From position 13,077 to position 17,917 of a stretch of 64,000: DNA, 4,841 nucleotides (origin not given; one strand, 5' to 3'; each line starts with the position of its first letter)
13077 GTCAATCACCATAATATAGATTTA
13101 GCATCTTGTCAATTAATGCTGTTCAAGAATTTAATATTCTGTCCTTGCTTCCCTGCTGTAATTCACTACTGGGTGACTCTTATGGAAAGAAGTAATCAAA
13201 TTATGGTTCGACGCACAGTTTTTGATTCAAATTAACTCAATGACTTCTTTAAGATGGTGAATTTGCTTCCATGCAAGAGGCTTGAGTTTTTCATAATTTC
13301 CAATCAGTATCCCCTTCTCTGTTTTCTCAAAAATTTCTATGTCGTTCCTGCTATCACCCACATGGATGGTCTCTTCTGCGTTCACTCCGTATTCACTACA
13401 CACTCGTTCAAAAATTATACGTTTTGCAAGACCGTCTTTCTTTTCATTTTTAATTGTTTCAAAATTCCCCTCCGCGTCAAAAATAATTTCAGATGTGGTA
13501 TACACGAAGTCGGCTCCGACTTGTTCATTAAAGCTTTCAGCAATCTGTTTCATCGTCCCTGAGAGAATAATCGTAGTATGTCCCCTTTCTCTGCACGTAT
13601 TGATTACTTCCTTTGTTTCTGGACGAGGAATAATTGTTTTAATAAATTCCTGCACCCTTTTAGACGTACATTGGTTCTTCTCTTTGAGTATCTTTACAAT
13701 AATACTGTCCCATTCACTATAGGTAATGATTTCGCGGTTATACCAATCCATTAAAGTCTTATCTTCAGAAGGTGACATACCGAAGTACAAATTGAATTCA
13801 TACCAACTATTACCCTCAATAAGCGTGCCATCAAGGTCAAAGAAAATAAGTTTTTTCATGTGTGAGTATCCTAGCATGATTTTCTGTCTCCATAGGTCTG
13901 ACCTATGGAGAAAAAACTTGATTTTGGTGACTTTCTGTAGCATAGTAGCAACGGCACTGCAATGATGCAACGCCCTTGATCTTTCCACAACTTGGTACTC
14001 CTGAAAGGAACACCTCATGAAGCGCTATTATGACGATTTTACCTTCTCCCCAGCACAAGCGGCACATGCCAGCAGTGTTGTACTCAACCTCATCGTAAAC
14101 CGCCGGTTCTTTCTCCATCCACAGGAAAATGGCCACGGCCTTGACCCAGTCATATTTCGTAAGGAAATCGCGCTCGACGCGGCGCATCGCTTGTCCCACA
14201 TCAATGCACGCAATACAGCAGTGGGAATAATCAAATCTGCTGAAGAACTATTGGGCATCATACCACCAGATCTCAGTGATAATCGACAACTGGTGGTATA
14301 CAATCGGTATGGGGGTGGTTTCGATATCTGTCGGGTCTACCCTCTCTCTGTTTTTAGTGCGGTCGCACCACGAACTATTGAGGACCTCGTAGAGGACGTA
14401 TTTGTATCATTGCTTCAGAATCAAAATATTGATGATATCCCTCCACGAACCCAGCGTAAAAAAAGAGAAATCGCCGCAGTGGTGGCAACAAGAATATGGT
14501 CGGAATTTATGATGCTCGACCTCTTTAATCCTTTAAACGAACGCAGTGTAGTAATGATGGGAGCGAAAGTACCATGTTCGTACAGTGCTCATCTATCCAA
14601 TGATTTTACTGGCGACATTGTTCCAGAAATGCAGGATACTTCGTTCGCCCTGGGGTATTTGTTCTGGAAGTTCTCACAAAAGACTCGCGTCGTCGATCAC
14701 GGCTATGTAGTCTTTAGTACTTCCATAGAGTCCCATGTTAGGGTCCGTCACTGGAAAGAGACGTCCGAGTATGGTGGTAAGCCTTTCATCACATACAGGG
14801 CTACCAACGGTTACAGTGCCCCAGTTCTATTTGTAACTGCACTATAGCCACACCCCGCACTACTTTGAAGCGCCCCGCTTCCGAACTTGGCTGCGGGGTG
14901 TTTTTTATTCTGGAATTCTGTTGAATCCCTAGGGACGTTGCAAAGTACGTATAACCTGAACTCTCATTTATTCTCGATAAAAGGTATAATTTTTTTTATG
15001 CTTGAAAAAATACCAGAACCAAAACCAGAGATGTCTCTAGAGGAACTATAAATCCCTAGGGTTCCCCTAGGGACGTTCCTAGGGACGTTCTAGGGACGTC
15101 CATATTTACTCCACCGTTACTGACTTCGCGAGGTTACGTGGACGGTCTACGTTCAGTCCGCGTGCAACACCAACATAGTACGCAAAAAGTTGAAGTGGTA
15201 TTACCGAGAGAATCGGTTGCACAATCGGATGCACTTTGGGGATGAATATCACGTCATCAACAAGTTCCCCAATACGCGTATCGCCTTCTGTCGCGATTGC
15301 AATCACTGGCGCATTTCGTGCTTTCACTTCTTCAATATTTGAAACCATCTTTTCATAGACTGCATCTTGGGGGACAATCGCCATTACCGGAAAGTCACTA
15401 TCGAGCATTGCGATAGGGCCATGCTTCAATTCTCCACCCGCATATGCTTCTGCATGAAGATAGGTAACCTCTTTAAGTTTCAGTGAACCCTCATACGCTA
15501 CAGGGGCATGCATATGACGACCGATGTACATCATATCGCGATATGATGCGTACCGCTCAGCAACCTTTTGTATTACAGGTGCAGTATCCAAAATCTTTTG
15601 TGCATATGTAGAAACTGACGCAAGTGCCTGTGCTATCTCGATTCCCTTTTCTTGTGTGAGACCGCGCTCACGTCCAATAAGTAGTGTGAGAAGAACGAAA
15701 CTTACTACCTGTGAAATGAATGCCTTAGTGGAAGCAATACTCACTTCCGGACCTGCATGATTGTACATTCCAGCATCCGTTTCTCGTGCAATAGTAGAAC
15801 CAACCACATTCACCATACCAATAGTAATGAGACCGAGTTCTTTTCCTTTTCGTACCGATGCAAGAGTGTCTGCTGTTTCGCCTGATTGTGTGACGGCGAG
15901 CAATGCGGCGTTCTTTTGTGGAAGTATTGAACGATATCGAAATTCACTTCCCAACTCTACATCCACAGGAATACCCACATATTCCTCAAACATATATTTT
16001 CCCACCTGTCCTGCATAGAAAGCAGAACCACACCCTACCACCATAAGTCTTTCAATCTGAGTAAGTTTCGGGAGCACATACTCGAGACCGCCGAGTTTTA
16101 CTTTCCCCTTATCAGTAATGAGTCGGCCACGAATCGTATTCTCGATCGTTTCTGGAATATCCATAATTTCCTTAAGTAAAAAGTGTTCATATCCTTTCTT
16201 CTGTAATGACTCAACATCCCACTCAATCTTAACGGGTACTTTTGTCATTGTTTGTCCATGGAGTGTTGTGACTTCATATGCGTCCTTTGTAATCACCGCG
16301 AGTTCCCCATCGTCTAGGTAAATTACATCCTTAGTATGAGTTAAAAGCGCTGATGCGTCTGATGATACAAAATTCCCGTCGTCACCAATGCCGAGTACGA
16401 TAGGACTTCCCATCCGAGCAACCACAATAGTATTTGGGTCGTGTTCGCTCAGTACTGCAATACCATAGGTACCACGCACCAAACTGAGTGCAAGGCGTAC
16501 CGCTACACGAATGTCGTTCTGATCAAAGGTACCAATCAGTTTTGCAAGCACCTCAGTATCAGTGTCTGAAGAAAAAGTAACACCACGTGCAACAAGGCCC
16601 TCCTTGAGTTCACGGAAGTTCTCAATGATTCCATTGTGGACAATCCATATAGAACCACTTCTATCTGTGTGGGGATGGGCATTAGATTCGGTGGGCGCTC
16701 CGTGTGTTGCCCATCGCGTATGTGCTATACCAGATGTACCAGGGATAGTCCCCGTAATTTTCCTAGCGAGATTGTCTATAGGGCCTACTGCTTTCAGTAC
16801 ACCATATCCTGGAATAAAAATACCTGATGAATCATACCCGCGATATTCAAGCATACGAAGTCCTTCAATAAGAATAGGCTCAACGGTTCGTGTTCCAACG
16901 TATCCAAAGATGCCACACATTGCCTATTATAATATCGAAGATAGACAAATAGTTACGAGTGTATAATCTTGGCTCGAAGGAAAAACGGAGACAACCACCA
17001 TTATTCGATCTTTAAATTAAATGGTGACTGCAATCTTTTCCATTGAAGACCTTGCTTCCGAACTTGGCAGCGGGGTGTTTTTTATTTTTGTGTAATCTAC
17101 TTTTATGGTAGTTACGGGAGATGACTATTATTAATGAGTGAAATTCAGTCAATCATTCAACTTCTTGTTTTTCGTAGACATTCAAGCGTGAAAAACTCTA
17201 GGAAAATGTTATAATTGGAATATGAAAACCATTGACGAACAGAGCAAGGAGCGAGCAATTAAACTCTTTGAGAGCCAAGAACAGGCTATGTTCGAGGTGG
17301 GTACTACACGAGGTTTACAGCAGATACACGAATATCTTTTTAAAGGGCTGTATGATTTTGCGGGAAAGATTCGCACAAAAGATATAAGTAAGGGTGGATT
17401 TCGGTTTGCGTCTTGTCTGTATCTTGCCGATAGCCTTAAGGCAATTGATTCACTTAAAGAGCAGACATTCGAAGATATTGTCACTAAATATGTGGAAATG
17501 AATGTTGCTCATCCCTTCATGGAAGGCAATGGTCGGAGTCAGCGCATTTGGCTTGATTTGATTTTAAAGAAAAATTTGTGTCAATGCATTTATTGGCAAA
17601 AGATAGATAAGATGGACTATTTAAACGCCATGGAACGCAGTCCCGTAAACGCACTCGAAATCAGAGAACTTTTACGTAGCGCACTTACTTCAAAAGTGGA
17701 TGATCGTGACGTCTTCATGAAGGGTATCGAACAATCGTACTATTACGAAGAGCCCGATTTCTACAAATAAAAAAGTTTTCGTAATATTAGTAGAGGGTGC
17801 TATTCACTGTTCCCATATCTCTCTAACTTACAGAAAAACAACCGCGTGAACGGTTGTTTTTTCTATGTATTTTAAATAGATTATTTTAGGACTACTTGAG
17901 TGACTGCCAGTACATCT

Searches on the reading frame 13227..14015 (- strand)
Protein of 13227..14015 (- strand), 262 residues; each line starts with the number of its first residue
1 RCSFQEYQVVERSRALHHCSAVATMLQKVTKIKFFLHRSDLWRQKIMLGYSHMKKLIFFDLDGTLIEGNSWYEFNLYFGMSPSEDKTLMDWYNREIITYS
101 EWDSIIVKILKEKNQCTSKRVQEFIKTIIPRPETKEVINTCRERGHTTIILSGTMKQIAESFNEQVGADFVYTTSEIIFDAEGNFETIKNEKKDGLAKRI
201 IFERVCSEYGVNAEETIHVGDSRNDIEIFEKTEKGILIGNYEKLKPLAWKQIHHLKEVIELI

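Call 36: search_protein_families(library=pfam, proteins=[window:13227-14015:-], max_evalue=0.001)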
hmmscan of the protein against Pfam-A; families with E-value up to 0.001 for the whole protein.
window:13227-14015:- (262 aa): 6 families
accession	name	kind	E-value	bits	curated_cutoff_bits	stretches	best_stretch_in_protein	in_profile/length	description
PF00702.32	Hydrolase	-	2.7e-18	67.5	26.4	1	55-228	2-186/191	haloacid dehalogenase-like hydrolase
PF12710.13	HAD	-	2.2e-17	64.5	27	1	57-229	1-188/189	haloacid dehalogenase-like hydrolase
PF08282.18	Hydrolase_3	-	1.6e-13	51.4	20.9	1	160-241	159-231/255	haloacid dehalogenase-like hydrolase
PF13419.12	HAD_2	-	3.1e-08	34.4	23.8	1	57-227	1-166/178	Haloacid dehalogenase-like hydrolase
PF05116.19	S6PP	-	6.3e-07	29.7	20.3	1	205-251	173-218/247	Sucrose-6F-phosphate phosphohydrolase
PF06888.18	Put_Phosphatase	-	7.8e-06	25.9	27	1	56-226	2-182/234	Putative Phosphatase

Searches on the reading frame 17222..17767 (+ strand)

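Call 77: search_protein_families(library=pfam, proteins=[window:17222-17767:+], max_evalue=0.001)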
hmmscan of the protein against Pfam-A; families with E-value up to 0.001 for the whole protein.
window:17222-17767:+ (182 aa): 1 family
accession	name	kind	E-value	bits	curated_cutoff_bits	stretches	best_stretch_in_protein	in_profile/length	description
PF02661.23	Fic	-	1e-12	49.2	24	1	30-115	5-93/93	Fic/DOC family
